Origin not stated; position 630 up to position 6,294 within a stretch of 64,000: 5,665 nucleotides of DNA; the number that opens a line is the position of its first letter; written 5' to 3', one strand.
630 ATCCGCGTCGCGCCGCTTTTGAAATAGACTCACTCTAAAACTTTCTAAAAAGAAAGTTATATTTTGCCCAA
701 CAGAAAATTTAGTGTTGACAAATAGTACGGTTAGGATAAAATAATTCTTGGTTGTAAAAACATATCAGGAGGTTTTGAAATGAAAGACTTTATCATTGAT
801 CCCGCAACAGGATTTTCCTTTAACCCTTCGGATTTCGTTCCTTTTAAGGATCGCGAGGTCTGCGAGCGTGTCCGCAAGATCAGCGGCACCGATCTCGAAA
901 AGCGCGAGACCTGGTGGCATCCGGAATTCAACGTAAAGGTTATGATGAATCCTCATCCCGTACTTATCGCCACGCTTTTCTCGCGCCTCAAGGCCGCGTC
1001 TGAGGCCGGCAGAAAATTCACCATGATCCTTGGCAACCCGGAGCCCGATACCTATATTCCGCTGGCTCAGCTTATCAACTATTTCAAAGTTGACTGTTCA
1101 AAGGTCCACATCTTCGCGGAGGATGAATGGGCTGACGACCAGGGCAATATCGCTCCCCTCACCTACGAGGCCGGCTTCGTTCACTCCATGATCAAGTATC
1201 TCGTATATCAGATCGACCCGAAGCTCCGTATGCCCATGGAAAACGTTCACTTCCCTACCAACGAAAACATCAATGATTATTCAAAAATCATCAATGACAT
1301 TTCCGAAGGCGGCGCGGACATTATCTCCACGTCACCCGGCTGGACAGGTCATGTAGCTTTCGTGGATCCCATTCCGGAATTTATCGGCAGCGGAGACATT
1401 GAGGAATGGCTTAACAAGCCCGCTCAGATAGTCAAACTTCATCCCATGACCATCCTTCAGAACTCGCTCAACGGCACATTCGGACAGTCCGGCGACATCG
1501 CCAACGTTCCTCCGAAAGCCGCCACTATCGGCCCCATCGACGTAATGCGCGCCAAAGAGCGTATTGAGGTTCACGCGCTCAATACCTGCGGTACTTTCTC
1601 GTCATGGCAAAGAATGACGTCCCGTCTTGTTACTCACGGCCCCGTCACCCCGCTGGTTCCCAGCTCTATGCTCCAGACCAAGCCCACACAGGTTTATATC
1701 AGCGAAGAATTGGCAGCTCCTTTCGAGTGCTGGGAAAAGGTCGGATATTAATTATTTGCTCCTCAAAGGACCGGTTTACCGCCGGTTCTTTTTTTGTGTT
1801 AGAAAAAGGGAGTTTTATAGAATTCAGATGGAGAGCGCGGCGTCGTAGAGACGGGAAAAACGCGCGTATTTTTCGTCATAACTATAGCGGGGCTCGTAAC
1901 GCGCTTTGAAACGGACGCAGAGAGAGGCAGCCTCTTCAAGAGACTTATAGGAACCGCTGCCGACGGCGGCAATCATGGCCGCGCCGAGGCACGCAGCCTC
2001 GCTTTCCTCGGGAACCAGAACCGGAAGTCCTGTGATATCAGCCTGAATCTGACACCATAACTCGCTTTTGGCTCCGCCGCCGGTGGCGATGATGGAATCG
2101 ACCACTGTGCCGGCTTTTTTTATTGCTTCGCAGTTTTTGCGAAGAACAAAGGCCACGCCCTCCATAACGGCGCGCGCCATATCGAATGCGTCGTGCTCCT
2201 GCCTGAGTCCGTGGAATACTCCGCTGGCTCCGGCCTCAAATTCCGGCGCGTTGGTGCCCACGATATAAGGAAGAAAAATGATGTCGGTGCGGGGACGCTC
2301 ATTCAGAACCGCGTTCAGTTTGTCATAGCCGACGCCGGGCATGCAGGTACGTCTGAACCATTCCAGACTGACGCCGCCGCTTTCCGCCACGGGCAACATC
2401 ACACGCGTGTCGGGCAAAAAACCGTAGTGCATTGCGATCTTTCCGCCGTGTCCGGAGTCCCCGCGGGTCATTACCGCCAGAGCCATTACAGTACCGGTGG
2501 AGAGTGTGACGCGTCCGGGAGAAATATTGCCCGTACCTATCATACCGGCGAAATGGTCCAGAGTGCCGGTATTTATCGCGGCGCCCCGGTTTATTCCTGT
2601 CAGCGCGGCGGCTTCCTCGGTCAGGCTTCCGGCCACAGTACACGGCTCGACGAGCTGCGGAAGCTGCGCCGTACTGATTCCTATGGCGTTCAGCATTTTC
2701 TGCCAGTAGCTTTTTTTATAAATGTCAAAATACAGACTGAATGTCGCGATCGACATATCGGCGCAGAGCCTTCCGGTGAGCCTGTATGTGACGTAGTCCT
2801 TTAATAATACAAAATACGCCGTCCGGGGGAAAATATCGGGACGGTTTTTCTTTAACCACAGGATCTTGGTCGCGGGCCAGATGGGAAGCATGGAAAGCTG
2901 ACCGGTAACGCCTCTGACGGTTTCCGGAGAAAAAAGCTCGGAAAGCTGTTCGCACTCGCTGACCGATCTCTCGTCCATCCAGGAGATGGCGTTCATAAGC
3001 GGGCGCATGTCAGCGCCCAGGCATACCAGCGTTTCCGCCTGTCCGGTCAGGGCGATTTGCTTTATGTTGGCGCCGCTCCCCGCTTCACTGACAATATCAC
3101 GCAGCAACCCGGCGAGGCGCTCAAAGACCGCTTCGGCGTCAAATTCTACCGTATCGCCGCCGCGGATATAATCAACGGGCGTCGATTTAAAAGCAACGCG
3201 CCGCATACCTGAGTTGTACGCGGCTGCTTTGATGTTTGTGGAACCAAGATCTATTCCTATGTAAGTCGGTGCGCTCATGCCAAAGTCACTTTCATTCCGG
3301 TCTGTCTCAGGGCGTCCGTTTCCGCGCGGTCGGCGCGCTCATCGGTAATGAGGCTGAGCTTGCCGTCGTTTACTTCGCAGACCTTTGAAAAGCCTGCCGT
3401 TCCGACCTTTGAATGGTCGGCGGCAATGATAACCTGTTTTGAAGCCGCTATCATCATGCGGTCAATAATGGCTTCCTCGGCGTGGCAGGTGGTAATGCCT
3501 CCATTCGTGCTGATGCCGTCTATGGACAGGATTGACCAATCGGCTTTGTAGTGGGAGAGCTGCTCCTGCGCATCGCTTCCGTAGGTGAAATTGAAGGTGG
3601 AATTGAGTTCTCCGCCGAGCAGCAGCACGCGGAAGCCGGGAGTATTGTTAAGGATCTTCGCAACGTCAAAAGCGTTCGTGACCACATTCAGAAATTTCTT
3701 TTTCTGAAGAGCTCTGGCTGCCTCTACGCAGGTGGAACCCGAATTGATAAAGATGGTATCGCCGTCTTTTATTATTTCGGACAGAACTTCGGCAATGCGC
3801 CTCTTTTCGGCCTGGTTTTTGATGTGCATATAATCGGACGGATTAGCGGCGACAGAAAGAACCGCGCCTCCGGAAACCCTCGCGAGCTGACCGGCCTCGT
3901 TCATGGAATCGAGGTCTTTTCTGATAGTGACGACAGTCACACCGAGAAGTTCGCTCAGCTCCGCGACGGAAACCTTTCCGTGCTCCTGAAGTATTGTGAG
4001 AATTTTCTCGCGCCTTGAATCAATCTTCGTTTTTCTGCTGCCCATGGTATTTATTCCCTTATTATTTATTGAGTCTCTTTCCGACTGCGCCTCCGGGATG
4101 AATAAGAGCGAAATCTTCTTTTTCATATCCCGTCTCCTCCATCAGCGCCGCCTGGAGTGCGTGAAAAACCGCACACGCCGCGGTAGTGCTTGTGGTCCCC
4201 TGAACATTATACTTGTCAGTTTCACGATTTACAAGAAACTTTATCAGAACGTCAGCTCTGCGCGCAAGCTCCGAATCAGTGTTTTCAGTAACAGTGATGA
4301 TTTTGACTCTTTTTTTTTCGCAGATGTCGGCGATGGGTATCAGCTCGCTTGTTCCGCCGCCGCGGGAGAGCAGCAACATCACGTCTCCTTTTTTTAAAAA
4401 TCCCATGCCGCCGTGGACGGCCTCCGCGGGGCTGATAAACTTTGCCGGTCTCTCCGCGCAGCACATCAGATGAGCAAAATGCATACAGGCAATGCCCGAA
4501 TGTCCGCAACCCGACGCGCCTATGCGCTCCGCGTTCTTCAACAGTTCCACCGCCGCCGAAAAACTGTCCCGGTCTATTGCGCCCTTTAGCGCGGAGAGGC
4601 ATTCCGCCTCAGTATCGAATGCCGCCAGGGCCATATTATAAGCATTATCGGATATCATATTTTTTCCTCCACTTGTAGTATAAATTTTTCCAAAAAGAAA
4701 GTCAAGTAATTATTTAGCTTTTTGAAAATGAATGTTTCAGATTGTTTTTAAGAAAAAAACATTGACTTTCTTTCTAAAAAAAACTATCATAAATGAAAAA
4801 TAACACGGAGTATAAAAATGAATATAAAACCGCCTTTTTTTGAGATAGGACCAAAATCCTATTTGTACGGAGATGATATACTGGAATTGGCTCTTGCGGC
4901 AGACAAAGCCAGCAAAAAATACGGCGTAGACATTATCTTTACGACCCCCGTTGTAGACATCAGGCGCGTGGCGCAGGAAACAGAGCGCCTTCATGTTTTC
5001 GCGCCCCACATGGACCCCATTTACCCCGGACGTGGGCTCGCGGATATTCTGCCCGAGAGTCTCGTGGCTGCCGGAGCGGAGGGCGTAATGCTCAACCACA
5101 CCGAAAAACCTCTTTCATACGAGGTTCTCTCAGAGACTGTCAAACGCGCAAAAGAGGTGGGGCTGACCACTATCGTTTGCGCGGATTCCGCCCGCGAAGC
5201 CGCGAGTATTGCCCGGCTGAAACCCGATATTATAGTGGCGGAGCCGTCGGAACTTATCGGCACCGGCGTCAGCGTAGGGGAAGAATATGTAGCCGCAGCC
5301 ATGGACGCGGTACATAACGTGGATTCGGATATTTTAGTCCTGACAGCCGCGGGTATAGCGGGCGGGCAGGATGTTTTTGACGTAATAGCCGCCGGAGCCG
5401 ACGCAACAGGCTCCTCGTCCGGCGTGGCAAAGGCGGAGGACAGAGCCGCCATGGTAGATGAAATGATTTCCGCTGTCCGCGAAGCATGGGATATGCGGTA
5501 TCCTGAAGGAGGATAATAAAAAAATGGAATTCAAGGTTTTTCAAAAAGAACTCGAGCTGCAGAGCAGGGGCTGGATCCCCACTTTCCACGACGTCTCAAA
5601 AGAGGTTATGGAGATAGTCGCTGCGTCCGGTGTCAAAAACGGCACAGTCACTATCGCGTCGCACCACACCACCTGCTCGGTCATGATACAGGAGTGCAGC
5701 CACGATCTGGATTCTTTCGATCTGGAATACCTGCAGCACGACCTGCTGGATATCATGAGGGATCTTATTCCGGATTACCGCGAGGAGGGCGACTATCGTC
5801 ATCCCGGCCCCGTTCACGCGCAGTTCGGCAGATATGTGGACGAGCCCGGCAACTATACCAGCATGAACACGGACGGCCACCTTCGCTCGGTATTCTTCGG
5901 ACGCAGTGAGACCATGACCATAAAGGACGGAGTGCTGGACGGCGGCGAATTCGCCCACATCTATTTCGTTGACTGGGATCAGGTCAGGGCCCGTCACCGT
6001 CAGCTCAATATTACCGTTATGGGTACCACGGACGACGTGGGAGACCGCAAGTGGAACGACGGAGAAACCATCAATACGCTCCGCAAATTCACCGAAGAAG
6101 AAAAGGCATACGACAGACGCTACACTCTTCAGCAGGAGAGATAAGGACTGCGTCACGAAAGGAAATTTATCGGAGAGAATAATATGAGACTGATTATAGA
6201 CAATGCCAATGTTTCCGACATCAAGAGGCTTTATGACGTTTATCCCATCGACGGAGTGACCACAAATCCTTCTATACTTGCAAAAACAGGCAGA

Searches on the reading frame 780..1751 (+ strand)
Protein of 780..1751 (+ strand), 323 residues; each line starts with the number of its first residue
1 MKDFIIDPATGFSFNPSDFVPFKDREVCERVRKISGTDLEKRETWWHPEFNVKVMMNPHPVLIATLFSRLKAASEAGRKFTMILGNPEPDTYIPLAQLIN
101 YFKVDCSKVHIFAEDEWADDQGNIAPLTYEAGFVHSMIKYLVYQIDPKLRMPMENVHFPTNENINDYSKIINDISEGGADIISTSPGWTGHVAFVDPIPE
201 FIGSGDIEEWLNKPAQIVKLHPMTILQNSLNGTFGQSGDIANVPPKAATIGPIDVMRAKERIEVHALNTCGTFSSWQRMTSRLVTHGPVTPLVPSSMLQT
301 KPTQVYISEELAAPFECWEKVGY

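Call 23: find_encoding_contigs(protein=window:780-1751:+, flank=6000, max_places=10)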
Protein window:780-1751:+ (323 aa): 4 contigs read that carry it; 3 places shown.
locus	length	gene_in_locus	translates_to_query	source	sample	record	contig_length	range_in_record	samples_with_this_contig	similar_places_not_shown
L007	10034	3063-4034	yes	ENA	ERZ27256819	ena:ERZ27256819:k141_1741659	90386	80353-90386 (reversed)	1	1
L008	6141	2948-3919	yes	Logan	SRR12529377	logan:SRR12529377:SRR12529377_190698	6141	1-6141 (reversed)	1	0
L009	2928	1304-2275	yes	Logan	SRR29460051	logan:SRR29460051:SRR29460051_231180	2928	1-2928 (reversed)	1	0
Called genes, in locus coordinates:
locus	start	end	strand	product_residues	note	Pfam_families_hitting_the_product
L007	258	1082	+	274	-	PF20434:BD-FAE, PF07859:Abhydrolase_3, PF01738:DLH (faint), PF00326:Peptidase_S9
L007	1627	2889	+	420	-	PF00465:Fe-ADH, PF13685:Fe-ADH_2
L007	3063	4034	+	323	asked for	-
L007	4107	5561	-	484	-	PF00370:FGGY_N, PF02782:FGGY_C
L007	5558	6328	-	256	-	PF08280:HTH_Mga (weak), PF08220:HTH_DeoR, PF08279:HTH_11, PF00455:DeoRC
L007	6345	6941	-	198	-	PF01380:SIS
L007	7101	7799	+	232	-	PF00121:TIM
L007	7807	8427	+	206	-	PF01894:YjbQ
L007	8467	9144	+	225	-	PF00923:TAL_FSA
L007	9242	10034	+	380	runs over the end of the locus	PF07969:Amidohydro_3 (faint), PF01979:Amidohydro_1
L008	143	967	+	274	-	PF20434:BD-FAE, PF07859:Abhydrolase_3, PF01738:DLH (faint), PF00326:Peptidase_S9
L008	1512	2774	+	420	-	PF00465:Fe-ADH, PF13685:Fe-ADH_2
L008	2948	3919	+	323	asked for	-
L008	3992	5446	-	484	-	PF00370:FGGY_N, PF02782:FGGY_C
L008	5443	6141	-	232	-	?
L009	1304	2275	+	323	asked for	-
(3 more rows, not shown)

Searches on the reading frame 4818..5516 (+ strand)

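Call 8: search_protein_families(library=pfam, proteins=[window:4818-5516:+])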
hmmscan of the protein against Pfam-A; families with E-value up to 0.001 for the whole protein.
window:4818-5516:+ (232 aa): 1 family
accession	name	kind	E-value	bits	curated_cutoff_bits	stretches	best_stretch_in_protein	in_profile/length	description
PF00121.24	TIM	-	2.3e-17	63.8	20.1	1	27-171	23-200/245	Triosephosphate isomerase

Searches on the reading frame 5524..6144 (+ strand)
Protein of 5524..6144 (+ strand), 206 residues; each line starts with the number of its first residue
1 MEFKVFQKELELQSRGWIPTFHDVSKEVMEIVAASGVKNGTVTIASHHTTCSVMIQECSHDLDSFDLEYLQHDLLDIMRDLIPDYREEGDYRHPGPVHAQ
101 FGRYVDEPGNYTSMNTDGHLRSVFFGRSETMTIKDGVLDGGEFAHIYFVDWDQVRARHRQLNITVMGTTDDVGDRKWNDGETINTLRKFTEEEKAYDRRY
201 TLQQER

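Call 8: search_protein_families(library=pfam, proteins=[window:5524-6144:+])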
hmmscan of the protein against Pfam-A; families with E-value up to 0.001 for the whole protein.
window:5524-6144:+ (206 aa): 1 family
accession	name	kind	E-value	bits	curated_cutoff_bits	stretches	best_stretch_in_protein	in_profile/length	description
PF01894.22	UPF0047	-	2.8e-24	85.9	27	1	23-164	1-116/117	Uncharacterised protein family UPF0047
